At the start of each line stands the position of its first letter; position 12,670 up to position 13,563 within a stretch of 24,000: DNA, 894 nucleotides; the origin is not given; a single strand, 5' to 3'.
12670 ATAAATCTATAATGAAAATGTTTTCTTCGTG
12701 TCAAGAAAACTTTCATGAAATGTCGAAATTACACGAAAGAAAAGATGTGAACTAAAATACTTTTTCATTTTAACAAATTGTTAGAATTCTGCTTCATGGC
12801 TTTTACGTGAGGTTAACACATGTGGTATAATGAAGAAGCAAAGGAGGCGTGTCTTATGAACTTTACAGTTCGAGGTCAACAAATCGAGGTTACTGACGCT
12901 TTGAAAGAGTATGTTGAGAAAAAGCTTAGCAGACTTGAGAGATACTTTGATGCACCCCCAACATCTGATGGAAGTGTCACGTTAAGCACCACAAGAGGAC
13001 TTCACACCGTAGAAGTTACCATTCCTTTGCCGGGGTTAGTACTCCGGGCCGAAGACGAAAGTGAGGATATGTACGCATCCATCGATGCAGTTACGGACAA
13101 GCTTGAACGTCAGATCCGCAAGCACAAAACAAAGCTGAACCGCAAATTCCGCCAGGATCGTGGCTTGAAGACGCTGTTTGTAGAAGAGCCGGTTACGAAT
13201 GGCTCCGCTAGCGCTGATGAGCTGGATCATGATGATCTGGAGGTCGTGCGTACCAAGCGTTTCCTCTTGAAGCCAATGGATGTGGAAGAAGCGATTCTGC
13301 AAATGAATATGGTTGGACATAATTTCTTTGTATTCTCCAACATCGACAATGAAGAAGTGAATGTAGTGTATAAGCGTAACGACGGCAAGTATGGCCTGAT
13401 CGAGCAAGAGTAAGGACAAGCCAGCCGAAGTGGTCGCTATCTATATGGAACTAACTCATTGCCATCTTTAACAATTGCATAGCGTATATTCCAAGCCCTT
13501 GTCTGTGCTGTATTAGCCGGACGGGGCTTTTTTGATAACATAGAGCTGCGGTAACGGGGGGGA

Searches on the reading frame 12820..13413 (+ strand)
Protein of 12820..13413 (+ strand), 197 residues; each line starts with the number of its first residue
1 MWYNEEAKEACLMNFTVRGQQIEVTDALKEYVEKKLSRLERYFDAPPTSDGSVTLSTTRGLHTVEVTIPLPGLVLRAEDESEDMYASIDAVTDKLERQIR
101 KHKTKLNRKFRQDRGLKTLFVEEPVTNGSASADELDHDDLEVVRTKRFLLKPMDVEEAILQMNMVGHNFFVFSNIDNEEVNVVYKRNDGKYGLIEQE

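Call 6: search_protein_families(library=pfam, proteins=[window:12820-13413:+], max_evalue=0.01)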
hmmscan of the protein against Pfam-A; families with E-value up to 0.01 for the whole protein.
window:12820-13413:+ (197 aa): 2 families
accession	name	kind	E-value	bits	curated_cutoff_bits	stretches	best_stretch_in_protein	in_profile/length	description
PF02482.25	Ribosomal_S30AE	-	1.2e-31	109.7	23.7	1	16-107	2-88/88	Sigma 54 modulation protein / S30EA ribosomal protein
PF16321.10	Ribosom_S30AE_C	-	5.7e-29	100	25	1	139-193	3-57/57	Sigma 54 modulation/S30EA ribosomal protein C terminus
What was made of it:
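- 12856..13413 (+): hpf (ribosome hibernation factor), a conserved flank marker followed by secA and prfB. Pfam S30AE plus S30AE_C (call 6).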

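Call 12: find_encoding_contigs(protein=window:12856-13413:+, flank=10000, max_places=6)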
Protein window:12856-13413:+ (185 aa): 5 contigs read that carry it; 4 places shown.
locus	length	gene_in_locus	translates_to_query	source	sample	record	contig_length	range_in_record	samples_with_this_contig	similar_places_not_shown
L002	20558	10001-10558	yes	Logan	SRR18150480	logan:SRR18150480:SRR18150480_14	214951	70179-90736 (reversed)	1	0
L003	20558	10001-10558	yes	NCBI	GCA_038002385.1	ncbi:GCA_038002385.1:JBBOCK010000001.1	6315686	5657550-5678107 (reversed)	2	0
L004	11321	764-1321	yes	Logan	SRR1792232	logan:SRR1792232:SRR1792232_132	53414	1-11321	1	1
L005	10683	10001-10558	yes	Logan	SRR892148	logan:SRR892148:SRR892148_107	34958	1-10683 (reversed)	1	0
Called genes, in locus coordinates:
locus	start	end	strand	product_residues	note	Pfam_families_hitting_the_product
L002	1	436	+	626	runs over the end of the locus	PF00535:Glycos_transf_2, PF13424:TPR_12 (faint), PF00515:TPR_1 (faint), PF07719:TPR_2 (faint), PF13181:TPR_8 (faint), PF13428:TPR_14 (faint), PF13176:TPR_7 (faint), PF14559:TPR_19 (faint)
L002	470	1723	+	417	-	PF27117:FliB_C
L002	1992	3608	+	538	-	PF00535:Glycos_transf_2, PF13641:Glyco_tranf_2_3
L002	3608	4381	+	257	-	PF00483:NTP_transferase, PF12804:NTP_transf_3 (weak)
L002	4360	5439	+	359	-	PF01073:3Beta_HSD, PF01370:Epimerase, PF02719:Polysacc_synt_2, PF04321:RmlD_sub_bind (weak), PF16363:GDP_Man_Dehyd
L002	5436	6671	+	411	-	PF08421:Methyltransf_13, PF13489:Methyltransf_23, PF08241:Methyltransf_11 (faint), PF08242:Methyltransf_12, PF08484:Methyltransf_14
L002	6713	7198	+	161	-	PF00908:dTDP_sugar_isom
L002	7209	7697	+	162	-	PF00132:Hexapep, PF14602:Hexapep_2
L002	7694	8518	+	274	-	PF01370:Epimerase, PF16363:GDP_Man_Dehyd (faint)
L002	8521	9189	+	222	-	-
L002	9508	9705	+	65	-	PF00313:CSD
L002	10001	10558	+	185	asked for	PF02482:Ribosomal_S30AE, PF16321:Ribosom_S30AE_C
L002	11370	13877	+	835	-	PF07517:SecA_DEAD, PF00270:DEAD (weak), PF01043:SecA_PP_bind, PF21090:P-loop_SecA, PF07516:SecA_SW, PF02810:SEC-C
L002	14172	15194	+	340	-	PF03462:PCRF, PF00472:RF-1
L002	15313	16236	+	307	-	PF02588:YitT_membrane, PF10035:DUF2179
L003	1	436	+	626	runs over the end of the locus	PF00535:Glycos_transf_2, PF13424:TPR_12 (faint), PF00515:TPR_1 (faint), PF07719:TPR_2 (faint), PF13181:TPR_8 (faint), PF13428:TPR_14 (faint), PF13176:TPR_7 (faint), PF14559:TPR_19 (faint)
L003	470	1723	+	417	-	PF27117:FliB_C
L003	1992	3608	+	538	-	PF00535:Glycos_transf_2, PF13641:Glyco_tranf_2_3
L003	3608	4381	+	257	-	PF00483:NTP_transferase, PF12804:NTP_transf_3 (weak)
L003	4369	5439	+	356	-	PF01370:Epimerase, PF02719:Polysacc_synt_2, PF04321:RmlD_sub_bind (weak), PF01073:3Beta_HSD, PF16363:GDP_Man_Dehyd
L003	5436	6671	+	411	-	PF08421:Methyltransf_13, PF13489:Methyltransf_23, PF08241:Methyltransf_11 (faint), PF08242:Methyltransf_12, PF08484:Methyltransf_14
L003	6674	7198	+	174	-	PF00908:dTDP_sugar_isom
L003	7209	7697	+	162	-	PF00132:Hexapep, PF14602:Hexapep_2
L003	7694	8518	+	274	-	PF01370:Epimerase, PF16363:GDP_Man_Dehyd (faint)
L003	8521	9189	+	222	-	-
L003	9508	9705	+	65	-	PF00313:CSD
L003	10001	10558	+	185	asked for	PF02482:Ribosomal_S30AE, PF16321:Ribosom_S30AE_C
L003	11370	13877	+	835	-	PF07517:SecA_DEAD, PF00270:DEAD (weak), PF01043:SecA_PP_bind, PF21090:P-loop_SecA, PF07516:SecA_SW, PF02810:SEC-C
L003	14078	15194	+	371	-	PF03462:PCRF, PF00472:RF-1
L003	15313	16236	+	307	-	PF02588:YitT_membrane, PF10035:DUF2179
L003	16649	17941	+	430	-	PF13487:HD_5, PF01966:HD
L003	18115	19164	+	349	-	PF01118:Semialdhyde_dh, PF22698:Semialdhyde_dhC_1, PF02774:Semialdhyde_dhC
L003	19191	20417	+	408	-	PF01960:ArgJ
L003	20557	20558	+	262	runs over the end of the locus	PF00696:AA_kinase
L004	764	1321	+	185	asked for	PF02482:Ribosomal_S30AE, PF16321:Ribosom_S30AE_C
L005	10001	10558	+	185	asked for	PF02482:Ribosomal_S30AE, PF16321:Ribosom_S30AE_C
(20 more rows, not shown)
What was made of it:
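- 12856..13413 (+): The identical protein is found on five contigs (call 12).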

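Call 32: list_cluster_members(proteins=[L003:470-1720:+, L006:921-1721:+, L007:209-1081:+])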
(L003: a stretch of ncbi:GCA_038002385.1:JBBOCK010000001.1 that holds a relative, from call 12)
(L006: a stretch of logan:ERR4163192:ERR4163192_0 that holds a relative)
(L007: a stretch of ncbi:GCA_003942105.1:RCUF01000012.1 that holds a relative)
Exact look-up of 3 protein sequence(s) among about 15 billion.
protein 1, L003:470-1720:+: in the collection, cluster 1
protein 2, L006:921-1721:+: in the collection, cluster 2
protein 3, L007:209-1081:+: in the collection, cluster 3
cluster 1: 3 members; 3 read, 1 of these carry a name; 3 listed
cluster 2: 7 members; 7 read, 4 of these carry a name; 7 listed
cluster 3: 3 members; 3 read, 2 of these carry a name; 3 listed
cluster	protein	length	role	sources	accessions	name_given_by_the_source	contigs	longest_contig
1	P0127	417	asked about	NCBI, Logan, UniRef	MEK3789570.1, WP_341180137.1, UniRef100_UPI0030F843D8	flagellin lysine-N-methylase [Paenibacillus sp. FSL K6-1230] | flagellin lysine-N-methylase n=1 Tax=Paenibacillus sp. FSL K6-1230 TaxID=2921603 ...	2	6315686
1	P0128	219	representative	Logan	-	-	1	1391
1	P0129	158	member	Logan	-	-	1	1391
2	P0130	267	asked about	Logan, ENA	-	-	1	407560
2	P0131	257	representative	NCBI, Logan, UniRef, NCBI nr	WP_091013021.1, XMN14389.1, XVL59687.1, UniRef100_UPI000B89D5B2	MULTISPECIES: glucose-1-phosphate cytidylyltransferase [Paenibacillus] | glucose-1-phosphate cytidylyltransferase n=1 Tax=Paenibacillus TaxID=44249 ... | glucose-1-phosphate cytidylyltransferase [Paenibacillus amylolyticus]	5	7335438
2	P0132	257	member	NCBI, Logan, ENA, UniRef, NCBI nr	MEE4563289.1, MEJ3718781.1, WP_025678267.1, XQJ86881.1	glucose-1-phosphate cytidylyltransferase [Paenibacillus polymyxa] | glucose-1-phosphate cytidylyltransferase n=1 Tax=Paenibacillus polymyxa TaxID=1406 ...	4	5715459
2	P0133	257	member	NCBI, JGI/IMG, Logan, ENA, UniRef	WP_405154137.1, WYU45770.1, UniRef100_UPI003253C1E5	glucose-1-phosphate cytidylyltransferase [Paenibacillus sp. FSL K6-0108] | glucose-1-phosphate cytidylyltransferase n=1 Tax=Paenibacillus sp. FSL K6-0108 ...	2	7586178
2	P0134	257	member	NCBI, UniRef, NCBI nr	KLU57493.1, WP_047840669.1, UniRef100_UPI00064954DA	glucose-1-phosphate cytidylyltransferase [Paenibacillus sp. VT-400] | glucose-1-phosphate cytidylyltransferase n=1 Tax=Paenibacillus sp. VT-400 TaxID=1495853 ...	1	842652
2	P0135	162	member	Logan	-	-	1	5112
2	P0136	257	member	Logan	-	-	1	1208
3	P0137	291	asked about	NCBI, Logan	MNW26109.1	dTDP-4-dehydrorhamnose reductase [compost metagenome]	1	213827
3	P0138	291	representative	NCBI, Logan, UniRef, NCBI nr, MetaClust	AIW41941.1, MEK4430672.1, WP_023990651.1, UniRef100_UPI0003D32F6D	sugar nucleotide-binding protein [Paenibacillus sp. FSL M7-0802] | sugar nucleotide-binding protein n=1 Tax=Paenibacillus TaxID=44249 RepID=UPI0003D32F6D | sugar nucleotide-binding protein [Paenibacillus polymyxa]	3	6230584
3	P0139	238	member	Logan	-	-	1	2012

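Call 33: find_encoding_contigs(protein=P0127, flank=10000, max_places=2)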
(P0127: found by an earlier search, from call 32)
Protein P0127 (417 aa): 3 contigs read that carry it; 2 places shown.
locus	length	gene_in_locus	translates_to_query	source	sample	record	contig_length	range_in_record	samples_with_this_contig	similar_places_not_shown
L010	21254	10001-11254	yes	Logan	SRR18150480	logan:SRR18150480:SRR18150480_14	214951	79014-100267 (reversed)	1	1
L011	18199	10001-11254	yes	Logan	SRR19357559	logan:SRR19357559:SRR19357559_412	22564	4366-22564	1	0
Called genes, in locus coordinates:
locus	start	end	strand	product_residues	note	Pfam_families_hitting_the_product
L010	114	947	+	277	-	PF00669:Flagellin_N, PF00700:Flagellin_C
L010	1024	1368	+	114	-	PF03646:FlaG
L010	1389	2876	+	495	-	PF02465:FliD_N, PF07195:FliD_C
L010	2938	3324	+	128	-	PF02561:FliS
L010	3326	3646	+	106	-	-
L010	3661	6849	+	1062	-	PF00092:VWA, PF13519:VWA_2, PF01833:TIG, PF16179:RHD_dimer (faint), PF20144:TIG_SUH (faint), PF01833:TIG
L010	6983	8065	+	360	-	PF00535:Glycos_transf_2, PF13424:TPR_12 (faint), PF13431:TPR_17 (faint), PF07719:TPR_2 (faint)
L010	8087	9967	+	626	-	PF00535:Glycos_transf_2, PF13424:TPR_12 (faint), PF00515:TPR_1 (faint), PF07719:TPR_2 (faint), PF13181:TPR_8 (faint), PF13428:TPR_14 (faint), PF13176:TPR_7 (faint), PF14559:TPR_19 (faint)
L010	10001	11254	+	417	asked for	PF27117:FliB_C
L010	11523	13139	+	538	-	PF00535:Glycos_transf_2, PF13641:Glyco_tranf_2_3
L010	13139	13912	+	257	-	PF00483:NTP_transferase, PF12804:NTP_transf_3 (weak)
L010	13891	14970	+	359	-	PF01073:3Beta_HSD, PF01370:Epimerase, PF02719:Polysacc_synt_2, PF04321:RmlD_sub_bind (weak), PF16363:GDP_Man_Dehyd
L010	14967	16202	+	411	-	PF08421:Methyltransf_13, PF13489:Methyltransf_23, PF08241:Methyltransf_11 (faint), PF08242:Methyltransf_12, PF08484:Methyltransf_14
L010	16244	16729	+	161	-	PF00908:dTDP_sugar_isom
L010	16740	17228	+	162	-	PF00132:Hexapep, PF14602:Hexapep_2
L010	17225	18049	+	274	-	PF01370:Epimerase, PF16363:GDP_Man_Dehyd (faint)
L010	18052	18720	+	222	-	-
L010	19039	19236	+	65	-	PF00313:CSD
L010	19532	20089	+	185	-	PF02482:Ribosomal_S30AE, PF16321:Ribosom_S30AE_C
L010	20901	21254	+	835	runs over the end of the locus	PF07517:SecA_DEAD, PF00270:DEAD (weak), PF01043:SecA_PP_bind, PF21090:P-loop_SecA, PF07516:SecA_SW, PF02810:SEC-C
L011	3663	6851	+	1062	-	PF00092:VWA, PF13519:VWA_2, PF01833:TIG, PF16179:RHD_dimer (faint), PF20144:TIG_SUH (faint), PF01833:TIG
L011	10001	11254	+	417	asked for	PF27117:FliB_C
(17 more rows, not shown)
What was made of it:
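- A 1062-aa VWA/TIG protein lies inside the sibling island (call 33).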

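Call 34: list_cluster_members(proteins=[L010:114-944:+, L010:1024-1365:+, L010:1389-2873:+, L010:2938-3321:+, L010:3326-3643:+, L010:3661-6846:+, L010:6983-8062:+, L010:8087-9964:+])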
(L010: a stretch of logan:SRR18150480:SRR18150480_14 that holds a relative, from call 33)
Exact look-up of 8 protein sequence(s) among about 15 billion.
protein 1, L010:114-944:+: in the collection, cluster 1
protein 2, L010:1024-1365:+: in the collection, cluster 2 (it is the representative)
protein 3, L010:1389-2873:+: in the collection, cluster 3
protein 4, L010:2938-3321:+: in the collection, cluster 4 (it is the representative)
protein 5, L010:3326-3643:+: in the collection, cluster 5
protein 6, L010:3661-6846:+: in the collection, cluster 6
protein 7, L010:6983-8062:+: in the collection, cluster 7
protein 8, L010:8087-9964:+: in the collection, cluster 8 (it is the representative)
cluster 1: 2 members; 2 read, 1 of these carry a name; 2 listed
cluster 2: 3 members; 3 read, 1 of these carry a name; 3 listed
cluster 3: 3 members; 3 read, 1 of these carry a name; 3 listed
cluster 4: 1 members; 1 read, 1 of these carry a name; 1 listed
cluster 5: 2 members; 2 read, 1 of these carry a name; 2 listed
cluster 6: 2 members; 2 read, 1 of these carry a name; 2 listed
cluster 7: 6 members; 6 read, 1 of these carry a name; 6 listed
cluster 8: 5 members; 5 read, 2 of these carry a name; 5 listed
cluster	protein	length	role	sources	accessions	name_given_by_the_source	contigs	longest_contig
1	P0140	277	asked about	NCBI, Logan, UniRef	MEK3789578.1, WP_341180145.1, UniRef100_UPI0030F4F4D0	flagellin N-terminal helical domain-containing protein [Paenibacillus sp. FSL K6-1230] | flagellin N-terminal helical domain-containing protein n=1 Tax=Paenibacillus sp. FSL ...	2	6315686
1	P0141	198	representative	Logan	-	-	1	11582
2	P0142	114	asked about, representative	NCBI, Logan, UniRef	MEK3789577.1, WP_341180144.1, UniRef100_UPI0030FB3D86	flagellar protein FlaG [Paenibacillus sp. FSL K6-1230] | flagellar protein FlaG n=1 Tax=Paenibacillus sp. FSL K6-1230 TaxID=2921603 ...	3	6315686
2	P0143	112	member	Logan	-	-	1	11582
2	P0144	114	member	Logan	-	-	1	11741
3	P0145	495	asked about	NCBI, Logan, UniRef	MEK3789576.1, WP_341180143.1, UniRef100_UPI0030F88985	flagellar filament capping protein FliD [Paenibacillus sp. FSL K6-1230] | flagellar filament capping protein FliD n=1 Tax=Paenibacillus sp. FSL K6-1230 ...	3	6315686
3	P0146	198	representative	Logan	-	-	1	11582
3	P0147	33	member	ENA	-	-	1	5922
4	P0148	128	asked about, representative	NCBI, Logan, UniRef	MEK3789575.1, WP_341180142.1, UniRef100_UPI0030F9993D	flagellar export chaperone FliS [Paenibacillus sp. FSL K6-1230] | flagellar export chaperone FliS n=1 Tax=Paenibacillus sp. FSL K6-1230 TaxID=2921603 ...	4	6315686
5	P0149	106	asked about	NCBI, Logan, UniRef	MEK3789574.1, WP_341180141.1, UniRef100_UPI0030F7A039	hypothetical protein [Paenibacillus sp. FSL K6-1230] | hypothetical protein n=1 Tax=Paenibacillus sp. FSL K6-1230 TaxID=2921603 ...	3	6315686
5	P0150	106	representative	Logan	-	-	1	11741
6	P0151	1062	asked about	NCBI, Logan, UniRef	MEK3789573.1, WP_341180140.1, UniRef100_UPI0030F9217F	IPT/TIG domain-containing protein [Paenibacillus sp. FSL K6-1230] | IPT/TIG domain-containing protein n=1 Tax=Paenibacillus sp. FSL K6-1230 TaxID=2921603 ...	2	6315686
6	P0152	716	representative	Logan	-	-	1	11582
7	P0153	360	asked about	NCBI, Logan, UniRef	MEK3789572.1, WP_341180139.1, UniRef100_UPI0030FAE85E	tetratricopeptide repeat-containing glycosyltransferase family 2 protein [Paenibacillus ... | tetratricopeptide repeat-containing glycosyltransferase family 2 protein n=1 ...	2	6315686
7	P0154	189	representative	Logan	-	-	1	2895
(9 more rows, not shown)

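Call 47: find_homologous_proteins(query=L010:1389-2873:+, max_evalue=1e-30)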
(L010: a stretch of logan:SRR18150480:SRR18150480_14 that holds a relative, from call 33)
Query L010:1389-2873:+ (495 aa): 990 proteins with E <= 1e-30 among 8000 candidates; the best 120 are listed.
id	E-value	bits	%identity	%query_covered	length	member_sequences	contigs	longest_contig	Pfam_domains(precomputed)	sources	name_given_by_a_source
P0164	1.8e-257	872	84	100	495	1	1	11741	PF07195.18,PF02465.24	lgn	-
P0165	5.7e-208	709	69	99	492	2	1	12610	PF07195.18,PF02465.24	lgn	-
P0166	1.1e-203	695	68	99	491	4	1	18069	PF07195.18,PF02465.24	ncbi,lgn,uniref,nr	ncbi:flagellar filament capping protein FliD [Paenibacillus illinoisensis]|uniref:flagellar filament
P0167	1.8e-195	668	67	99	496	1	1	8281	PF07195.18,PF02465.24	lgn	-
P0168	2.3e-194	664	66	99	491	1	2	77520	PF07195.18,PF02465.24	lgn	-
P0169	4.7e-194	663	66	99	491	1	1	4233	PF07195.18,PF02465.24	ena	-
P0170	5.0e-193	660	66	99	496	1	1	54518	PF07195.18,PF02465.24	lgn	-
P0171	6.5e-190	650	65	98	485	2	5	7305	PF07195.18,PF02465.24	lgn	-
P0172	8.8e-190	649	64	99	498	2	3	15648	PF07195.18,PF02465.24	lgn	-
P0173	6.7e-189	646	64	99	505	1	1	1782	PF07195.18,PF02465.24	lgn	-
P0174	8.7e-187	639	64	99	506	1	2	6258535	PF07195.18,PF02465.24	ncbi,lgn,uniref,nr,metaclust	ncbi:flagellar hook-associated protein 2 [Paenibacillus sp. JCM 10914]|uniref:flagellar filament cap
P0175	3.0e-186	638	64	99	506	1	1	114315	PF07195.18,PF02465.24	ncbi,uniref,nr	ncbi:flagellar filament capping protein FliD [Paenibacillus sp. MDMC362]|uniref:flagellar filament c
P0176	5.7e-186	637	63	99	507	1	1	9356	PF07195.18,PF02465.24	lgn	-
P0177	4.2e-184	631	64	99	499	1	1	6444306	PF07195.18,PF02465.24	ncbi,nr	ncbi:flagellar filament capping protein FliD [Paenibacillus sp. CC-CFT742]|nr:flagellar filament cap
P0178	8.5e-184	630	63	99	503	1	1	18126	PF07195.18,PF02465.24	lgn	-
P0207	4.0e-86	308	37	99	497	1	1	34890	PF07195.18,PF02465.24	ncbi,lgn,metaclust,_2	metaclust:\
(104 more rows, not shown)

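Call 48: find_encoding_contigs(protein=P0207, flank=10000, max_places=4)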
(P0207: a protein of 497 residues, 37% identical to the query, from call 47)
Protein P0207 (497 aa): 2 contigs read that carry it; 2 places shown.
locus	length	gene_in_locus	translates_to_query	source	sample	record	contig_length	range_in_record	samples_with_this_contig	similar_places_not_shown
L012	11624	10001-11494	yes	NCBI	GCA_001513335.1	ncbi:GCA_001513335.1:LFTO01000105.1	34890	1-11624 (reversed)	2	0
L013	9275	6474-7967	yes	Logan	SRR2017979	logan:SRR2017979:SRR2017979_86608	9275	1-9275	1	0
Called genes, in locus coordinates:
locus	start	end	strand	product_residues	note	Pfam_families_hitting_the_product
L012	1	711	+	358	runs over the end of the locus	PF00571:CBS (faint), PF00483:NTP_transferase, PF12804:NTP_transf_3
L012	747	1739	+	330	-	PF00106:adh_short, PF01073:3Beta_HSD, PF01370:Epimerase, PF02719:Polysacc_synt_2, PF04321:RmlD_sub_bind, PF07993:NAD_binding_4, PF16363:GDP_Man_Dehyd, PF13460:NAD_binding_10, +1 more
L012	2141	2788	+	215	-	PF17836:PglD_N, PF25084:LbH_EIF2B, PF25087:GMPPB_C (weak), PF00132:Hexapep, PF14602:Hexapep_2 (weak)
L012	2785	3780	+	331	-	PF03102:NeuB, PF08666:SAF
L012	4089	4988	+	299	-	PF21360:PylC-like_N (weak), PF02655:ATP-grasp_3, PF13535:ATP-grasp_4 (faint), PF15632:ATPgrasp_Ter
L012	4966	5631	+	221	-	PF00702:Hydrolase, PF13419:HAD_2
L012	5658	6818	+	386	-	PF02350:Epimerase_2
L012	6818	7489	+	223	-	PF02585:PIG-L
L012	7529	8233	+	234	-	PF02348:CTP_transf_3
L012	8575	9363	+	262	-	PF00565:SNase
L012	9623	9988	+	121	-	PF03646:FlaG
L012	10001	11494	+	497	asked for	PF02465:FliD_N, PF07195:FliD_C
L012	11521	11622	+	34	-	?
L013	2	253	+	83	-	?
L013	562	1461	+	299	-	PF21360:PylC-like_N (weak), PF02655:ATP-grasp_3, PF13535:ATP-grasp_4 (faint), PF15632:ATPgrasp_Ter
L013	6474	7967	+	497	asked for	PF02465:FliD_N, PF07195:FliD_C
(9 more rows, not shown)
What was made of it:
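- Tried and rejected: The one candidate by contig length (P0207) belonged to an unrelated MAG, which itself carries a NeuB-type island next to flaG-fliD (calls 47, 48).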

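Call 67: find_encoding_contigs(protein=P0130, flank=10000, max_places=2)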
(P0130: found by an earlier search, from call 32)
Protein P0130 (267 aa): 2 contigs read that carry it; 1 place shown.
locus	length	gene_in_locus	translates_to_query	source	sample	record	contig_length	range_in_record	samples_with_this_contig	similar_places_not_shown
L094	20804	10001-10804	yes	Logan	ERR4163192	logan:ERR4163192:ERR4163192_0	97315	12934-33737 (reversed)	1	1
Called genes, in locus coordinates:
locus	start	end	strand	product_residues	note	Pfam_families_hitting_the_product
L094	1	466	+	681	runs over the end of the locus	PF00535:Glycos_transf_2, PF00515:TPR_1 (faint), PF07719:TPR_2 (faint), PF13181:TPR_8 (faint), PF13374:TPR_10 (faint), PF13428:TPR_14 (faint)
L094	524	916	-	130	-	PF01467:CTP_transf_like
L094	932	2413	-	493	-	PF04464:Glyphos_transf, PF07719:TPR_2 (faint), PF13428:TPR_14 (faint), PF00515:TPR_1 (faint)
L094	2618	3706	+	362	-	PF00535:Glycos_transf_2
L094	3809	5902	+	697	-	PF00535:Glycos_transf_2 (weak), PF13641:Glyco_tranf_2_3 (weak), PF12895:ANAPC3 (faint), PF14559:TPR_19 (faint)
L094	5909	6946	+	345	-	PF00535:Glycos_transf_2, PF10111:Glyco_tranf_2_2, PF13506:Glyco_transf_21 (weak), PF13641:Glyco_tranf_2_3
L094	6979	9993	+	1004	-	PF00515:TPR_1 (weak), PF13692:Glyco_trans_1_4 (weak)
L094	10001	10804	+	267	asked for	PF00483:NTP_transferase, PF12804:NTP_transf_3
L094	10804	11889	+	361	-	PF01370:Epimerase, PF02719:Polysacc_synt_2, PF04321:RmlD_sub_bind (weak), PF16363:GDP_Man_Dehyd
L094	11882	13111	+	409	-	PF08421:Methyltransf_13, PF13489:Methyltransf_23, PF08242:Methyltransf_12 (faint), PF08484:Methyltransf_14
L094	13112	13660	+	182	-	PF00908:dTDP_sugar_isom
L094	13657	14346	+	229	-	PF00551:Formyl_trans_N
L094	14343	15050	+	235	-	PF08889:WbqC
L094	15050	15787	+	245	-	PF04989:RMNT_CmcI, PF13578:Methyltransf_24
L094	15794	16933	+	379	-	PF00155:Aminotran_1_2 (weak), PF01041:DegT_DnrJ_EryC1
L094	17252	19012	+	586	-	PF00535:Glycos_transf_2, PF13641:Glyco_tranf_2_3, PF07021:MetW, PF13489:Methyltransf_23, PF08241:Methyltransf_11, PF08242:Methyltransf_12, PF13649:Methyltransf_25 (weak), PF13847:Methyltransf_31 (weak)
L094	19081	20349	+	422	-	PF27117:FliB_C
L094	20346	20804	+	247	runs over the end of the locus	PF00535:Glycos_transf_2, PF10111:Glyco_tranf_2_2 (weak)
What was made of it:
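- In sibling L094 no flagellar gene appears within 19 kb left of fliB (call 67), so the island is long and its left part here is unknown. Sibling L094 carries TagD/TagF-like genes (call 67).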
